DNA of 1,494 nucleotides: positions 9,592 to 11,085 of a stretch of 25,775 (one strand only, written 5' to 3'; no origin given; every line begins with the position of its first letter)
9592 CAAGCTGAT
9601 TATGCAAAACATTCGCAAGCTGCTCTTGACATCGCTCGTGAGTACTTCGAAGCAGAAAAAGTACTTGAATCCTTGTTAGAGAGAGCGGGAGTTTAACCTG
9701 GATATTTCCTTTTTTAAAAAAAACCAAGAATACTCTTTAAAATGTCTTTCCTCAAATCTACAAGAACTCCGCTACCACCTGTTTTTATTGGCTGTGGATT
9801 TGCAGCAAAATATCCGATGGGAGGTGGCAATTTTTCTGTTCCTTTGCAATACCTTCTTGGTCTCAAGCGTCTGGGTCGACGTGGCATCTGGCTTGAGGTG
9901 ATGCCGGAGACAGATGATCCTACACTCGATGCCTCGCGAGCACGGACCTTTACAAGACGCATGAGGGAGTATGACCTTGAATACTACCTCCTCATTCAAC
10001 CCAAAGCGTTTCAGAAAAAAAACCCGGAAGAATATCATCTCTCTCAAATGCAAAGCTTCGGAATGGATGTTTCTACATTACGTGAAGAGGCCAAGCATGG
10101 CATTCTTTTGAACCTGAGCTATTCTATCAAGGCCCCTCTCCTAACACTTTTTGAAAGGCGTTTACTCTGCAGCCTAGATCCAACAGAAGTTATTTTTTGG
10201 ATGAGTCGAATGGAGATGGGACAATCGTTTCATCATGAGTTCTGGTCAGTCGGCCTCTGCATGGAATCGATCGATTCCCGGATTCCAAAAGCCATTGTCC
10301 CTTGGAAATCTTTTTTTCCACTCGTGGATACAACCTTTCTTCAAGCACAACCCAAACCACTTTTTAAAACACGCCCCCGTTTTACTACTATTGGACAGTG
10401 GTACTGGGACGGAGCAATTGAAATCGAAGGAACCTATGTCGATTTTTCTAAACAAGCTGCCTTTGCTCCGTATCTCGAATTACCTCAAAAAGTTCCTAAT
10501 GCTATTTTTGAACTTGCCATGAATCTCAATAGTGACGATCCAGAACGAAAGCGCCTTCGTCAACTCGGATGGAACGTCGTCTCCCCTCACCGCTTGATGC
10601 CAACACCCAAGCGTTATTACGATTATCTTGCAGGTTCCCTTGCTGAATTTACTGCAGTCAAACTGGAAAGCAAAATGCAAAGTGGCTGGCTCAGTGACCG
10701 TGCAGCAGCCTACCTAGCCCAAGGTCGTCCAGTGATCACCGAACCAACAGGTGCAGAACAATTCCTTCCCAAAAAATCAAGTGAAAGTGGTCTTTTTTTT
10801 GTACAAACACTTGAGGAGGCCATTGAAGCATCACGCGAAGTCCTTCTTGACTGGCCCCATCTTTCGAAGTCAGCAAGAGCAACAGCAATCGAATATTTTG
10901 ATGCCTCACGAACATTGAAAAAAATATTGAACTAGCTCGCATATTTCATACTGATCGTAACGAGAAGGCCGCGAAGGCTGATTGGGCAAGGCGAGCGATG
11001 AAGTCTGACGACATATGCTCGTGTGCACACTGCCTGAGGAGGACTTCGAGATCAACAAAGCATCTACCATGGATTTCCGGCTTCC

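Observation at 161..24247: Dense family of about 180-bp TA-flanked palindromic MITE-like repeats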

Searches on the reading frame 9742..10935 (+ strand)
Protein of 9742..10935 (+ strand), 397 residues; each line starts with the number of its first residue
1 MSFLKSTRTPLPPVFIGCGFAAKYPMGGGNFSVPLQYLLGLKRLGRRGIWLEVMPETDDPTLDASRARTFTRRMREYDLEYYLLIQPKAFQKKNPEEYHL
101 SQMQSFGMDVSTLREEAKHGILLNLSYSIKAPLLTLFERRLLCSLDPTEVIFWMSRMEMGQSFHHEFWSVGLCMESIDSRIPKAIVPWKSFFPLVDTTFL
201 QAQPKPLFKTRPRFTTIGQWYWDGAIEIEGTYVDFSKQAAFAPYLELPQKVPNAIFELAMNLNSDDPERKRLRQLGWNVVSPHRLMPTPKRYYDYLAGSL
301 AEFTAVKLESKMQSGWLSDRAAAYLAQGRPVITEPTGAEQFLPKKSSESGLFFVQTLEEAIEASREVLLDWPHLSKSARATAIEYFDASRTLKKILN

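Call 27: find_encoding_contigs(protein=window:9742-10935:+, flank=10000, max_places=6)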
Protein window:9742-10935:+ (397 aa): 16 contigs read that carry it; 6 places shown.
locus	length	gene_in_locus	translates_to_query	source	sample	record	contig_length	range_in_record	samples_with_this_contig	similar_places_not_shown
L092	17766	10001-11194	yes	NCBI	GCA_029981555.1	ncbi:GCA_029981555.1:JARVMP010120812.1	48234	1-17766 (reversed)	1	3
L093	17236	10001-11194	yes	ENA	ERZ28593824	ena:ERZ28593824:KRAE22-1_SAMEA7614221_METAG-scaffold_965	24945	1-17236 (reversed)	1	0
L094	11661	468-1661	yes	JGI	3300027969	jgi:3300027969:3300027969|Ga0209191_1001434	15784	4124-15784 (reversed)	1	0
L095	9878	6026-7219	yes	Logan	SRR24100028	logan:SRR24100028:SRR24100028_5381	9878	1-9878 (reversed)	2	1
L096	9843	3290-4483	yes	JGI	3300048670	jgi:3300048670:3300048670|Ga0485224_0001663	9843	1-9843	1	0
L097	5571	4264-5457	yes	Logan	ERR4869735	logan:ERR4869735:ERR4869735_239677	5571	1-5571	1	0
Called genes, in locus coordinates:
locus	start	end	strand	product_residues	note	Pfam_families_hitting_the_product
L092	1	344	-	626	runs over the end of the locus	PF00082:Peptidase_S8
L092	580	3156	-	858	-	PF11897:DUF3417, PF00343:Phosphorylase, PF28476:GlgP_C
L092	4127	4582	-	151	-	PF16798:DUF5069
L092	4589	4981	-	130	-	PF01649:Ribosomal_S20p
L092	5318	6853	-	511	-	PF13231:PMT_2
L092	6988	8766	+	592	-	PF00664:ABC_membrane, PF00005:ABC_tran, PF13304:AAA_21 (faint)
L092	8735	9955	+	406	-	-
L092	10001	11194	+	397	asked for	-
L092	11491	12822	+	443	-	PF00155:Aminotran_1_2, PF01212:Beta_elim_lyase (faint)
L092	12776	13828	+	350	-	-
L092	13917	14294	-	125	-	PF09723:Zn_ribbon_8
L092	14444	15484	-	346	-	PF01118:Semialdhyde_dh, PF02774:Semialdhyde_dhC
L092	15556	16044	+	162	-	PF03734:YkuD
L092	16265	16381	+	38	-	-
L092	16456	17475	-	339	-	-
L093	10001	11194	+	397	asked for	-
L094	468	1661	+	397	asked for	-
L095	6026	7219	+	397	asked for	-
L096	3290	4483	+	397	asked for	-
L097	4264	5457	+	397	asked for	-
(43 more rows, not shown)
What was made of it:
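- The assemblies are metagenomic (call 27).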

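Call 84: find_related_loci(query=window:9742-10935:+, collection=metagenome_contigs, flank=6000)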
Query window:9742-10935:+ (397 aa) in metagenome_contigs; peptide patterns used: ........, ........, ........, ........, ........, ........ (x = any residue, [..] = any of these).
213 stretches matched a pattern; 106 encode a relative of the query (tblastn E <= 1e-3); the best 80 are kept; 80 distinct loci.
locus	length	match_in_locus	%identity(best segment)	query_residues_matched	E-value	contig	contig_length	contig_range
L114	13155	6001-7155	83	12-396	0e+0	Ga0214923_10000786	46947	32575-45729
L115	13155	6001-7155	83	12-396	0e+0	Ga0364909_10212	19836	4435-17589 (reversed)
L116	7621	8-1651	72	1-397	0e+0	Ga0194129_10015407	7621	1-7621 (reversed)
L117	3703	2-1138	73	16-397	0e+0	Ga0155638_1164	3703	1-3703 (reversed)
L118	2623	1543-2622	75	4-363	0e+0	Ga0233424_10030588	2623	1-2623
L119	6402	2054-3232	66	1-397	7e-179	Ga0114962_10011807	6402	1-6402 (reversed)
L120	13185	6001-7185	66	3-397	4e-177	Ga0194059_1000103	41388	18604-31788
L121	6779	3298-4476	66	1-397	2e-178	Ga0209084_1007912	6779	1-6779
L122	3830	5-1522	67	7-397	0e+0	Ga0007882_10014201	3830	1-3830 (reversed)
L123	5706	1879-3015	68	13-397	5e-179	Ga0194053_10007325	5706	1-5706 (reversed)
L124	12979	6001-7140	68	12-397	7e-176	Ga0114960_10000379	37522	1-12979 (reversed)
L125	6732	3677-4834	68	6-397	3e-176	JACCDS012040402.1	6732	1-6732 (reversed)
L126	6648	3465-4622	66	6-397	2e-175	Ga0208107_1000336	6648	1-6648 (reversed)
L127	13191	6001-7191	65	7-397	3e-174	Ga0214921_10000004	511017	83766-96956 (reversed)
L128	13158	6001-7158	66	6-397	3e-174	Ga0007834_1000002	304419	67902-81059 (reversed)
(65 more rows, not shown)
